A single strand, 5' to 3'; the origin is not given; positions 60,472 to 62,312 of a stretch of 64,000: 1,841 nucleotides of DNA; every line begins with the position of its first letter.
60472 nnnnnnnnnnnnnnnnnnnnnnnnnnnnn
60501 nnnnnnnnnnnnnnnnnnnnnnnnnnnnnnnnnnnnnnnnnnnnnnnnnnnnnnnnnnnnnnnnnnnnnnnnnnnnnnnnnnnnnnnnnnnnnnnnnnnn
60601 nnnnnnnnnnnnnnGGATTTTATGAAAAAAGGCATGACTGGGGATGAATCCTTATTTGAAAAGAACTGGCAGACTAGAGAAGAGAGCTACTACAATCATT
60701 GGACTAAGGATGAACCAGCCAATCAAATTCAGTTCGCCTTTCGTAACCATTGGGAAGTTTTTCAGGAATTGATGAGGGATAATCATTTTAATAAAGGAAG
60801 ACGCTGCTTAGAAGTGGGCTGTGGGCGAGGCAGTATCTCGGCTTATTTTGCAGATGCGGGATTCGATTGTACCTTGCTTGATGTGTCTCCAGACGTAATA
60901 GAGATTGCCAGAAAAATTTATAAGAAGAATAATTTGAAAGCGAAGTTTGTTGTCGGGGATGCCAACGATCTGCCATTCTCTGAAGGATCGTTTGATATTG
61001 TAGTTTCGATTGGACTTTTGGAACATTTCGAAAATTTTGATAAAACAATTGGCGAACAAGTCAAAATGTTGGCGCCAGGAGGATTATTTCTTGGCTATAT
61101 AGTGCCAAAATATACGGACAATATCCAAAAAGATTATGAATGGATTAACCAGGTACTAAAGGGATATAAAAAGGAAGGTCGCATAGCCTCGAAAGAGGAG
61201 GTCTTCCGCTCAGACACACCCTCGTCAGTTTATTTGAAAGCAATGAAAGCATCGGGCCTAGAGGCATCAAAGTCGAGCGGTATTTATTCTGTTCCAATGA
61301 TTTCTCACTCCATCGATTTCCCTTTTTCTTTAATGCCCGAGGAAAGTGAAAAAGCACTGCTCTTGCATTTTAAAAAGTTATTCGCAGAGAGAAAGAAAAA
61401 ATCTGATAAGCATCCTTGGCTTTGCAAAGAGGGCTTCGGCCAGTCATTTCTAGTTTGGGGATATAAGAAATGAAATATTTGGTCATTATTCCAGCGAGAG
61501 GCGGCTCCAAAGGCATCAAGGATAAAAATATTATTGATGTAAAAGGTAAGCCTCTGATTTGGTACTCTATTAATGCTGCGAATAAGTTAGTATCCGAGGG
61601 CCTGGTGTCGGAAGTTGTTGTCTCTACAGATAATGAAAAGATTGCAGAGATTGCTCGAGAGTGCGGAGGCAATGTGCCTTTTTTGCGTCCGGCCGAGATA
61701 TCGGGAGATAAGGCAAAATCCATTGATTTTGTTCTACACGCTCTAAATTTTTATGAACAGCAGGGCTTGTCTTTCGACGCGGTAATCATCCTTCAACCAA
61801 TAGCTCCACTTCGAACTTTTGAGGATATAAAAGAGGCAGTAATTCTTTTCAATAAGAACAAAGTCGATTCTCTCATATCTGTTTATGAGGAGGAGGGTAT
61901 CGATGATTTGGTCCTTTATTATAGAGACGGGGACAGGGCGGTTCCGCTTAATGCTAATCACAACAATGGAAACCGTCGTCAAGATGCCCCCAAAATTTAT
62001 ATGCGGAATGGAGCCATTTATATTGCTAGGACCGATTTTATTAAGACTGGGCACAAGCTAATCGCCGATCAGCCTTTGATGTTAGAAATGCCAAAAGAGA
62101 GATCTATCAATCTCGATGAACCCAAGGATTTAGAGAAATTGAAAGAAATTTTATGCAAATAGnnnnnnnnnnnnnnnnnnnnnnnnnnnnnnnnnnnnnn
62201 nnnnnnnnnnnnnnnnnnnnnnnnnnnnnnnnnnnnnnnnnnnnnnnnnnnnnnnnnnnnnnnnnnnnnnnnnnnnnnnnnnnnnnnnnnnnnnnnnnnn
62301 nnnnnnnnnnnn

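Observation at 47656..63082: Nonulosonic (sialic-like) acid genes NeuB, NeuC and NeuA interleaved with the dideoxyhexose cluster, plus methyltransferase and 2-hydroxyacid dehydrogenase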

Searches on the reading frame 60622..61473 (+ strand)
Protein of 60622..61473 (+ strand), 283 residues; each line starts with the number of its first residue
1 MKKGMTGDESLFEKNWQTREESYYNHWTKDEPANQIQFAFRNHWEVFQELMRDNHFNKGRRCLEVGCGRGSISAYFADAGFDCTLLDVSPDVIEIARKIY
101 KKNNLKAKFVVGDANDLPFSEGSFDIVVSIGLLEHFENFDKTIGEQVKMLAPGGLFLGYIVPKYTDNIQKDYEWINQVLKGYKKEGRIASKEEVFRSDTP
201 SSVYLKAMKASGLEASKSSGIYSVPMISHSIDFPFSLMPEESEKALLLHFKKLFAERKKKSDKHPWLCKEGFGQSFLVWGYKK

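Call 4: search_protein_families(library=pfam, proteins=[window:60622-61473:+])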
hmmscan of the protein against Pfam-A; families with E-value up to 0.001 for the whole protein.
window:60622-61473:+ (283 aa): 10 families
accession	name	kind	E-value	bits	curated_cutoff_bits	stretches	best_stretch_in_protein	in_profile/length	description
PF08241.18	Methyltransf_11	-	9.7e-24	84.3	21.2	1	63-157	1-94/95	Methyltransferase domain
PF13649.12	Methyltransf_25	-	2.1e-22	80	27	1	63-154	2-97/97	Methyltransferase domain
PF13847.12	Methyltransf_31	-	3.1e-19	69.5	27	1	57-157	2-108/145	Methyltransferase domain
PF13489.12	Methyltransf_23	-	2.7e-17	63.4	27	1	56-157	20-115/164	Methyltransferase domain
PF08242.18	Methyltransf_12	-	2e-16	60.9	30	1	63-156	1-98/98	Methyltransferase domain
PF01209.24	Ubie_methyltran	-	5.3e-11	42.7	20.1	1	37-158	28-151/233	ubiE/COQ5 methyltransferase family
PF02353.26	CMAS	-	1.5e-09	38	27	1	50-177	54-187/273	Mycolic acid cyclopropane synthetase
PF05175.20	MTS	-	3.6e-07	30.4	23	1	58-129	31-104/170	Methyltransferase small domain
PF03848.20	TehB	-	9.1e-07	28.9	20.4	1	57-137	29-109/193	Tellurite resistance protein TehB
PF06325.19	PrmA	-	0.00061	19.8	22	0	54-156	157-256/296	Ribosomal protein L11 methyltransferase (PrmA)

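Call 6: search_protein_families(library=ncbifam, proteins=[window:60622-61473:+], max_evalue=0.00001)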
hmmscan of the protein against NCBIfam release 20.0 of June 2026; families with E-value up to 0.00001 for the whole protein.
window:60622-61473:+ (283 aa): 37 families (the best 25 are shown)
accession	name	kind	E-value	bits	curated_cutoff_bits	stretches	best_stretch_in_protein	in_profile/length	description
NF045825.1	FAmtase_mtf2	equivalog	2.3e-17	63.1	400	1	58-166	58-165/248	fatty-acid O-methyltransferase Mtf2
TIGR01983.1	UbiG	equivalog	4.5e-16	58.8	102.95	1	48-156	39-149/228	bifunctional 2-polyprenyl-6-hydroxyphenol methylase/3-demethylubiquinol 3-O-methyltransferase UbiG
NF045823.1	PthPhpthDimycoMt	equivalog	3.1e-15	56.1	300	1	58-157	66-165/256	phthiotriol/phenolphthiotriol dimycocerosates methyltransferase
TIGR02021.1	BchM-ChlM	equivalog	2.3e-14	53.3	158.9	1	25-139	18-134/218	magnesium protoporphyrin IX methyltransferase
TIGR01934.1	MenG_MenH_UbiE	subfamily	1.9e-13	50.3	158.35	1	40-182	23-159/223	ubiquinone/menaquinone biosynthesis methyltransferase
NF045667.1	MTase_DVU1556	equivalog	1e-12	48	155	1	49-157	13-118/213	DVU_1556 family methyltransferase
TIGR02072.1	BioC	equivalog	1.1e-12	48.3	184.95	1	58-157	34-131/244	malonyl-ACP O-methyltransferase BioC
NF043040.1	corrin_prot_MT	hypoth_equivalog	2.2e-12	46.9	180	1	40-156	23-145/216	corrinoid protein-associated methyltransferase CpaM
NF008686.0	PRK11705.1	equivalog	3.4e-12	46.1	400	1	52-178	161-284/383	cyclopropane fatty acyl phospholipid synthase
NF041255.1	mycofact_MftM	equivalog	2.2e-11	43.6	200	1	57-138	138-219/289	mycofactocin oligosaccharide methyltransferase MftM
NF041537.1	ArsM_AhpD_UU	exception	6.1e-11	41.7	510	1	56-157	74-179/345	arsenite methyltransferase/AhpD domain selenoprotein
NF047649.1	MTase_UXPK_star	exception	6.3e-11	41.8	460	1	56-157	75-180/283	methyltransferase/UXPK-star double selenoprotein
NF001243.0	PRK00216.1-4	equivalog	1.3e-10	41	235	1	38-155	27-148/237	demethylmenaquinone methyltransferase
NF001244.0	PRK00216.1-5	equivalog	3.1e-10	39.8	216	1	36-156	28-151/236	bifunctional demethylmenaquinone methyltransferase/2-methoxy-6-polyprenyl-1,4-benzoquinol methylase UbiE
NF040703.1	cyclopro_CfaB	exception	3.4e-10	39.3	650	1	45-166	146-272/393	C17 cyclopropane fatty acid synthase CfaB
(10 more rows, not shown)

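Call 49: find_related_loci(query=window:60622-61473:+, collection=metagenome_contigs, flank=6000)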
Query window:60622-61473:+ (283 aa) in metagenome_contigs; peptide patterns used: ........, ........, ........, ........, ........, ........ (x = any residue, [..] = any of these).
123 stretches matched a pattern; 63 encode a relative of the query (tblastn E <= 1e-3); 63 distinct loci.
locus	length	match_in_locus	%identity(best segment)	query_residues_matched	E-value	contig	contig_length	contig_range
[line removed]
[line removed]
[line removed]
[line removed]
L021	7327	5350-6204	58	1-282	2e-114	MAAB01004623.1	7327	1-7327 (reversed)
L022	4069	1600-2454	56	1-282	5e-115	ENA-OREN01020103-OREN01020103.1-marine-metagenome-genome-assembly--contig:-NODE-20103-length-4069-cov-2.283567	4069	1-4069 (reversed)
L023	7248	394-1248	56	1-282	8e-113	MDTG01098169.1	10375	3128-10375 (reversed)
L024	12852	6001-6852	56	1-282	1e-112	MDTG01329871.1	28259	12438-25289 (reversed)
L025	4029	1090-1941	57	2-282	2e-113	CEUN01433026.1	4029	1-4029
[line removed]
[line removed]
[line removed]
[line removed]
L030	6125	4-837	59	6-282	5e-111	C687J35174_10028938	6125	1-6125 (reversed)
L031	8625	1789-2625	56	7-282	3e-110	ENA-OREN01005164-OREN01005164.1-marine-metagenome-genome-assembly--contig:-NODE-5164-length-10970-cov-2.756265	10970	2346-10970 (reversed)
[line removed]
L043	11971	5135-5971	56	6-282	8e-108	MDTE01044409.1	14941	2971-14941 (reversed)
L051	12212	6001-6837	56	6-282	2e-105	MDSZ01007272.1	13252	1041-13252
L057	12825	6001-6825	53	6-282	5e-99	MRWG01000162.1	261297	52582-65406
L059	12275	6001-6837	54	7-282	5e-97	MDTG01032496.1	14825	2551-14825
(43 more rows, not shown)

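Call 55: search_protein_families(library=pfam, proteins=[L057:6878-7876:-, L017:447-2243:+, L041:9808-10749:+, L059:3883-5262:+, L043:891-2084:+, L051:8506-9285:+, L023:5634-6317:+, L031:5775-6461:+, L023:4376-5620:+], max_evalue=0.01)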
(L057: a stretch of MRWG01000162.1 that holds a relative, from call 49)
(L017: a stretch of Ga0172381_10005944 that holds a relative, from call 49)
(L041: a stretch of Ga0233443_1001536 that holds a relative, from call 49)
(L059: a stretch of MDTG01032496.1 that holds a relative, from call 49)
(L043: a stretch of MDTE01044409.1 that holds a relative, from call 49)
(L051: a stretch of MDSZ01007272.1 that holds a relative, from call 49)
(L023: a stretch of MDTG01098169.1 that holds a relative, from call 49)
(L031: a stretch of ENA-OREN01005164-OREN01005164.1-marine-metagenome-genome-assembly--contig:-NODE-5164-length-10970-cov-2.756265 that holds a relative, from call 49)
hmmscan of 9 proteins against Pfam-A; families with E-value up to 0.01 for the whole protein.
L057:6878-7876:- (332 aa): 6 families
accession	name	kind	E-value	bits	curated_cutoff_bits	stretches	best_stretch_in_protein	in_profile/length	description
PF13489.12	Methyltransf_23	-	3e-19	69.8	27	1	115-267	12-162/164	Methyltransferase domain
PF08242.18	Methyltransf_12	-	1.7e-09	38.7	30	1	129-214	1-95/98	Methyltransferase domain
PF08241.18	Methyltransf_11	-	1.6e-06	29.1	21.2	1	129-214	1-90/95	Methyltransferase domain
PF13649.12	Methyltransf_25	-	1.7e-05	25.9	27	1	129-214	2-96/97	Methyltransferase domain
PF13847.12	Methyltransf_31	-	0.0011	19.1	27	1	127-232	6-121/145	Methyltransferase domain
PF07021.18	MetW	-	0.0043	17.1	21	1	124-207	13-98/193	Methionine biosynthesis protein MetW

L017:447-2243:+ (598 aa): 9 families
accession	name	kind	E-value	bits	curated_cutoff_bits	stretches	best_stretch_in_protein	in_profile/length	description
PF00005.33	ABC_tran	-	6.9e-33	114.6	25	1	378-525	3-137/137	ABC transporter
PF02463.25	SMC_N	-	7.7e-07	29.2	40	1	459-565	135-209/220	RecF/RecN/SMC N terminal domain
PF00664.28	ABC_membrane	-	9.3e-06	25.9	28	1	60-288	13-245/274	ABC transporter transmembrane region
PF00004.35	AAA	-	0.00013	22.8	21.2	1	391-560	3-116/131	ATPase family associated with various cellular activities (AAA)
PF13555.12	AAA_29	-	0.00045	20.3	27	1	383-412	19-48/61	P-loop containing region of AAA domain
PF13304.12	AAA_21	-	0.0044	17.6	27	1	389-416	2-31/304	AAA domain, putative AbiEii toxin, Type IV TA system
PF13401.12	AAA_22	-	0.0052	17.5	27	0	388-528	7-97/130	AAA domain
PF00270.35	DEAD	-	0.0053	16.9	26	0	384-548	12-153/167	DEAD/DEAH box helicase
PF07728.20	AAA_5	-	0.0099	16.3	22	0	391-411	4-24/139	AAA domain (dynein-related subfamily)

L041:9808-10749:+ (313 aa): 1 family
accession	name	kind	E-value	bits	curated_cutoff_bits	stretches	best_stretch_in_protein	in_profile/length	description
PF01522.26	Polysacc_deac_1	-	7.9e-17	61.8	23.1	2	180-268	38-120/124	Polysaccharide deacetylase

L059:3883-5262:+ (459 aa): 1 family
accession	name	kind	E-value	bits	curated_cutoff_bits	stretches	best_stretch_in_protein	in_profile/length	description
PF02350.25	Epimerase_2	-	0.0051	16.2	30.6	0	220-349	198-331/347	UDP-N-acetylglucosamine 2-epimerase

L043:891-2084:+ (397 aa): 0 families

L051:8506-9285:+ (259 aa): 4 families
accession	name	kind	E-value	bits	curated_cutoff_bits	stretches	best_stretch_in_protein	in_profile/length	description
PF13489.12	Methyltransf_23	-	0.0034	17.6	27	1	90-174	16-95/164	Methyltransferase domain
PF13649.12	Methyltransf_25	-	0.0047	18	27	1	100-183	1-87/97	Methyltransferase domain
PF08242.18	Methyltransf_12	-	0.0057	17.8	30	0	101-173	1-78/98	Methyltransferase domain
PF06080.18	DUF938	-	0.0086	16.3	27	0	91-150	19-79/202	Protein of unknown function (DUF938)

L023:5634-6317:+ (227 aa): 4 families
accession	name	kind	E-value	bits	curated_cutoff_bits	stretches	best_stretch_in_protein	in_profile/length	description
PF00132.30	Hexapep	-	1.8e-16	59.4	27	1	125-159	2-36/36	Bacterial transferase hexapeptide (six repeats)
PF14602.12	Hexapep_2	-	5.3e-10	39.3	27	1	125-159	2-34/34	Hexapeptide repeat of succinyl-transferase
PF25084.1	LbH_EIF2B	-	0.00054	20.4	54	0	127-154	75-102/105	EIF2B subunit epsilon LbH domain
PF25087.1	GMPPB_C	-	0.0058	16.7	39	0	123-153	9-39/110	GMPPB C-terminal domain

L031:5775-6461:+ (228 aa): 0 families

L023:4376-5620:+ (414 aa): 1 family
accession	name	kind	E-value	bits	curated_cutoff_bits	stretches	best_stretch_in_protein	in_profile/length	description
PF08436.17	DXP_redisom_C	-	0.0024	18.4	26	0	346-399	22-71/84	1-deoxy-D-xylulose 5-phosphate reductoisomerase C-terminal domain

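Call 59: search_solved_structures(query=window:60622-61473:+, max_evalue=0.000001)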
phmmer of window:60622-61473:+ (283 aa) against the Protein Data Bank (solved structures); distinct sequences matched with E-value up to 0.000001: 23.
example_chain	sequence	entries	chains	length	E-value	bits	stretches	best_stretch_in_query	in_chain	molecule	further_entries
1ve3_A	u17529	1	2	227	2.5e-15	60.1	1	40-161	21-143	hypothetical protein PH0226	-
2avn_A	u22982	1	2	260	1.3e-13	54.4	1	44-166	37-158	ubiquinone/menaquinone biosynthesis methyltransferase-related protein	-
3mgg_A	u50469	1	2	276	2.5e-12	50.2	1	45-156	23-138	Methyltransferase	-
6uak_A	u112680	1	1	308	3.7e-12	49.6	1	60-263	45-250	SAM dependent methyltransferase LahSB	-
1wzn_A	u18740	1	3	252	1.2e-10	44.7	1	46-157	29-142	SAM-dependent methyltransferase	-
5wp4_A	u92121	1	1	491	1.5e-09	41.1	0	45-157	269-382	Phosphoethanolamine N-methyltransferase 1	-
5wp5_A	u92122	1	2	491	1.9e-09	40.7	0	44-157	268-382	Phosphomethylethanolamine N-methyltransferase 2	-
6mro_A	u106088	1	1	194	2.2e-09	40.5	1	46-156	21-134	methyl transferase from Methanosarcina acetivorans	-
8gdu_A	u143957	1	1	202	3.7e-09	39.8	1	46-143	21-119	Methyltransferase domain-containing protein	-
1xxl_A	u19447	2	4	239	4.1e-09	39.6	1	55-165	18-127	YcgJ protein | ycgJ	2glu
9w6x_A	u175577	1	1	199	1.3e-08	38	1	56-157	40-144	YtkW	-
6f5z_A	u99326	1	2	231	2e-08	37.4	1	42-178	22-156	24-sterol C-methyltransferase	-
4nec_A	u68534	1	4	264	3.4e-08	36.6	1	62-138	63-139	Putative SAM-dependent methyltransferase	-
8zc8_A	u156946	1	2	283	5.5e-08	36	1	21-156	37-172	MitM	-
21zq_A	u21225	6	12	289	5.7e-08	35.9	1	21-156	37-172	MitM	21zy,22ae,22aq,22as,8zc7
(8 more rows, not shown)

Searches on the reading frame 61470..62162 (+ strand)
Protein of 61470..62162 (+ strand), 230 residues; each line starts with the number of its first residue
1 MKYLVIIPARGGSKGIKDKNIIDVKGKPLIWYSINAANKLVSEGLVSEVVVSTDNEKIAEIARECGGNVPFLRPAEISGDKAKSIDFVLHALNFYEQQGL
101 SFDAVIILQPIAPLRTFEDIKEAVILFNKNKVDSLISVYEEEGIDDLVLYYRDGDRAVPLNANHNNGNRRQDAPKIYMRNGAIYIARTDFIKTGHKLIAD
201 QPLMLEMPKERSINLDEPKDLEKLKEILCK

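Call 4: search_protein_families(library=pfam, proteins=[window:61470-62162:+])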
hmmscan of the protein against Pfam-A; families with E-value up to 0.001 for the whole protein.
window:61470-62162:+ (230 aa): 1 family
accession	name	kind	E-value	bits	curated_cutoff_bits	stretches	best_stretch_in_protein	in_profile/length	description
PF02348.25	CTP_transf_3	-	6.8e-22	78.8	22.6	1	5-194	2-170/217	Cytidylyltransferase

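Call 6: search_protein_families(library=ncbifam, proteins=[window:61470-62162:+], max_evalue=0.00001)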
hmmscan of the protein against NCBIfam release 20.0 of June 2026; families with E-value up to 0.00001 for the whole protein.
window:61470-62162:+ (230 aa): 6 families
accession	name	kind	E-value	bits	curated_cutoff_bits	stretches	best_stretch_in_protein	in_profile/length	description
TIGR03584.1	PseF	equivalog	5.8e-41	140.6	205.7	1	5-223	2-215/222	pseudaminic acid cytidylyltransferase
NF003952.0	PRK05450.1-5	subfamily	1.3e-14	54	193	1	1-137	1-129/250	3-deoxy-manno-octulosonate cytidylyltransferase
NF009905.0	PRK13368.1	subfamily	2.3e-12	46.8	255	1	1-132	1-119/243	3-deoxy-manno-octulosonate cytidylyltransferase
TIGR00466.1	kdsB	equivalog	2.4e-12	46.8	155.2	1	1-79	1-75/241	3-deoxy-manno-octulosonate cytidylyltransferase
NF003950.0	PRK05450.1-3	subfamily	2e-10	40.5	234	1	1-130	1-120/248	3-deoxy-manno-octulosonate cytidylyltransferase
NF003948.0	PRK05450.1-1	equivalog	2.5e-10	40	281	1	1-133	4-126/248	3-deoxy-manno-octulosonate cytidylyltransferase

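Call 68: search_solved_structures(query=window:61470-62162:+, max_evalue=1e-10)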
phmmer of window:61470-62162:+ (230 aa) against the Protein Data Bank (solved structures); distinct sequences matched with E-value up to 1e-10: 5.
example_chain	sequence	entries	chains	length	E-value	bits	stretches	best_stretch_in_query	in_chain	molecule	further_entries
6ifd_A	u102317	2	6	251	7e-36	127.1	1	2-228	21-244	CMP-N-acetylneuraminate Synthetase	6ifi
1eyr_A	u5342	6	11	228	5.6e-24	88.2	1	4-228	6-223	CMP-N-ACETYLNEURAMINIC ACID SYNTHETASE | N-acylneuraminate cytidylyltransferase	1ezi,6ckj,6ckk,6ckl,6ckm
9ftb_A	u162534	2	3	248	4.9e-20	75.3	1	4-131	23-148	NeuA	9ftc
1qwj_A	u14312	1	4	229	7.8e-18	68.1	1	6-218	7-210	cytidine monophospho-N-acetylneuraminic acid synthetase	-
9t4z_A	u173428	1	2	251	5.9e-16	61.9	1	3-220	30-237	PpNeuA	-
